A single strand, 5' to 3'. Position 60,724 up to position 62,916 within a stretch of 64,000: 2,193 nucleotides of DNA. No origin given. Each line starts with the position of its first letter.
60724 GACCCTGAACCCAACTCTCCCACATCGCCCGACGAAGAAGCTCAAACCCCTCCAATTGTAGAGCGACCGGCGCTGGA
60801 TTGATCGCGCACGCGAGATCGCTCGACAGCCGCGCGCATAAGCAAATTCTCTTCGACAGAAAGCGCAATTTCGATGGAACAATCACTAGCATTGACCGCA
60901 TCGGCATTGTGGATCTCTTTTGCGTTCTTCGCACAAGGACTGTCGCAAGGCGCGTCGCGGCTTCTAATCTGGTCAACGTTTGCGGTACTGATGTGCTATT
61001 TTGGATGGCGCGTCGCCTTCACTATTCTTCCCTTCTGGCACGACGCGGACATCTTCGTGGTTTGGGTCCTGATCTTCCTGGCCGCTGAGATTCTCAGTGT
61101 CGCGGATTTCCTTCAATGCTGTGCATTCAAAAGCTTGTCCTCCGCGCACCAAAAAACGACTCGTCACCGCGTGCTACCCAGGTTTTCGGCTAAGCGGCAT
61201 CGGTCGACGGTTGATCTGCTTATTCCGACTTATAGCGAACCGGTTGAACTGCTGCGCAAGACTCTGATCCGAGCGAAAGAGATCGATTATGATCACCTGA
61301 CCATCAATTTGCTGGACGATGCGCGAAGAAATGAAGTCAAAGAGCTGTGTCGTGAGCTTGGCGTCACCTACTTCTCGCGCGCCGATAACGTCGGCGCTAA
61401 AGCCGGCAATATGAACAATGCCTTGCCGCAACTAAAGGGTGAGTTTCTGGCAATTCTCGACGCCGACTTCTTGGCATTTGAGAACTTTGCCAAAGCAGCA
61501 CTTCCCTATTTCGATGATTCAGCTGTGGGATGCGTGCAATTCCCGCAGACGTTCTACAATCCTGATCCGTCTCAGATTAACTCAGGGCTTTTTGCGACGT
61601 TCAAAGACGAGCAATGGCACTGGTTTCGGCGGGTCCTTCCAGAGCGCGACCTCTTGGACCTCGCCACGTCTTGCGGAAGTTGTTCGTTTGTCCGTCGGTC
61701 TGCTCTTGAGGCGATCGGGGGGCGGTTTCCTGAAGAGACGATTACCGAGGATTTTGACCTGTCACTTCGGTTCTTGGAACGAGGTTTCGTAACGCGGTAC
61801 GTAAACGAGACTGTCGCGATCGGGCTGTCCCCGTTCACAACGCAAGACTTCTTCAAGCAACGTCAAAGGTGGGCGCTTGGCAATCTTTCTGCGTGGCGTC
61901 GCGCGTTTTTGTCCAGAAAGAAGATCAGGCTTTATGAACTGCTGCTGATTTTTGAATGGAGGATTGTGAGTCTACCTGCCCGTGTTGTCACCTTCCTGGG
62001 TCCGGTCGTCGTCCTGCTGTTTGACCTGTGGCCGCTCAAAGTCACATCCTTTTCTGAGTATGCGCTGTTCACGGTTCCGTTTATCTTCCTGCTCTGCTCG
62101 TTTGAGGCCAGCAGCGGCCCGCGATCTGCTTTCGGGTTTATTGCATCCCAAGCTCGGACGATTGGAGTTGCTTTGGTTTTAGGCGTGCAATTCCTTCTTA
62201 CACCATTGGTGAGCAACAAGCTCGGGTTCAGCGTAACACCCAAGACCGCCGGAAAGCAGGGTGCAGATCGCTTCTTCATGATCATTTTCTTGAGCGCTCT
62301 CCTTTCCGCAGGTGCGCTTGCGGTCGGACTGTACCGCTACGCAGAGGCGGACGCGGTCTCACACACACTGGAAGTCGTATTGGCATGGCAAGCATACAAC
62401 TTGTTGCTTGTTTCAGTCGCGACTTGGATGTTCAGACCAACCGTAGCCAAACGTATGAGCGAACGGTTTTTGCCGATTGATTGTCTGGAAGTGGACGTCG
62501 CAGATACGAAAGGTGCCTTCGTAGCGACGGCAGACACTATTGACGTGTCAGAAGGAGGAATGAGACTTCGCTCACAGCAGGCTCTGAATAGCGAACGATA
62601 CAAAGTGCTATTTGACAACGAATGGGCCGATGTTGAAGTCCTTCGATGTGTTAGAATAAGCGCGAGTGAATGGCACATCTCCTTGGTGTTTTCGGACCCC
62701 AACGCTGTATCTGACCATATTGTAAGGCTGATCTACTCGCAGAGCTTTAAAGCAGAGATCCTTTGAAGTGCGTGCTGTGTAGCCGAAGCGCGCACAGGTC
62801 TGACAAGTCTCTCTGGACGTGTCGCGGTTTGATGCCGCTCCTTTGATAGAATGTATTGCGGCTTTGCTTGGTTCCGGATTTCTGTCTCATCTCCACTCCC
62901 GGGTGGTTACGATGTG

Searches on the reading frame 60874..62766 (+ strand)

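Call 10: search_protein_families(library=pfam, proteins=[window:60874-62766:+])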
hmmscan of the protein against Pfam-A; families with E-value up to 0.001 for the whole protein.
window:60874-62766:+ (630 aa): 5 families
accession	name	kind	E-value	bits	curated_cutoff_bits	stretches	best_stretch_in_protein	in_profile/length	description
PF13632.12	Glyco_trans_2_3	-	8e-23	81.7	27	1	193-401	3-188/198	Glycosyl transferase family group 2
PF13641.12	Glyco_tranf_2_3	-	2e-19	70.9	27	1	113-335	3-229/230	Glycosyltransferase like family 2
PF00535.33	Glycos_transf_2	-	3.8e-17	63.2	23.3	1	116-281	3-167/168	Glycosyl transferase family 2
PF13506.12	Glyco_transf_21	-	1.3e-08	35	21.7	1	173-334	15-173/174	Glycosyl transferase family 21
PF07238.19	PilZ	-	0.0002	22.1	22.5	1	540-621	16-101/102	PilZ domain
